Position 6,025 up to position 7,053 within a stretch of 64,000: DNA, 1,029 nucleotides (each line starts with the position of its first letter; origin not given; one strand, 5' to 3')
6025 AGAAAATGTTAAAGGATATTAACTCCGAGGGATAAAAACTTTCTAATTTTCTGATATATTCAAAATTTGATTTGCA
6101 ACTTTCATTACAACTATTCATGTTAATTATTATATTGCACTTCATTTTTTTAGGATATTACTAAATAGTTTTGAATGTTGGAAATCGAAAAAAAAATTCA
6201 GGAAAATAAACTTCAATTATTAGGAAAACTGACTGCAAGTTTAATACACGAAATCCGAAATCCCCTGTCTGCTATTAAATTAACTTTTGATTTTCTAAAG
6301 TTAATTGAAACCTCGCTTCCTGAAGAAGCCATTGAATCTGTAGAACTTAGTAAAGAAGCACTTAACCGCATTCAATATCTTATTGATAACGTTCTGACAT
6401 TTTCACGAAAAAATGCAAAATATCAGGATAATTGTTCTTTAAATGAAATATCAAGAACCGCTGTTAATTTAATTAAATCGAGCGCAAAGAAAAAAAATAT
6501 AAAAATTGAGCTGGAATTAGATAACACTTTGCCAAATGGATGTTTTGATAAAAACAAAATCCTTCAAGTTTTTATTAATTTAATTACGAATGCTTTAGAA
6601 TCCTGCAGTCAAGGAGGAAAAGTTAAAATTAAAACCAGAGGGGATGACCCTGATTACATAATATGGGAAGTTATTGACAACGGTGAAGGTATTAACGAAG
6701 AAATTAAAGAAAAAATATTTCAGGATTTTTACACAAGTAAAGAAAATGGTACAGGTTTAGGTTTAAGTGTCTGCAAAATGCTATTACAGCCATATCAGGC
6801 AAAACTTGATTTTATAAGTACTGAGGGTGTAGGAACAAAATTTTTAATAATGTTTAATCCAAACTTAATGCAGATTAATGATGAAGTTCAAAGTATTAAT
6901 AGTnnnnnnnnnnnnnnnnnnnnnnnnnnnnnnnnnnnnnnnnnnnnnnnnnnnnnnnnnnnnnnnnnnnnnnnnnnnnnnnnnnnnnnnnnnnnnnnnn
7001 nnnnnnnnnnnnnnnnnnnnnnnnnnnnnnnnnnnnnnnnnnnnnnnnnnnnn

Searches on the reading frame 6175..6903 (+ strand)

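Call 27: search_protein_families(library=pfam, proteins=[window:6175-6903:+], max_evalue=0.001)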
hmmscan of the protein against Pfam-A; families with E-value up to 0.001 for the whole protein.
window:6175-6903:+ (243 aa): 3 families
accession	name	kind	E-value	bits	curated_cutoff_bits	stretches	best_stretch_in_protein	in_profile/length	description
PF02518.31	HATPase_c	-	1.9e-23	83.5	26.4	1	125-227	2-107/111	Histidine kinase-, DNA gyrase B-, and HSP90-like ATPase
PF00512.31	HisKA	-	2.9e-12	46.9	26.9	1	16-81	2-65/66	His Kinase A (phospho-acceptor) domain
PF14501.12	HATPase_c_5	-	6.9e-05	23.1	22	1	128-218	5-93/102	GHKL domain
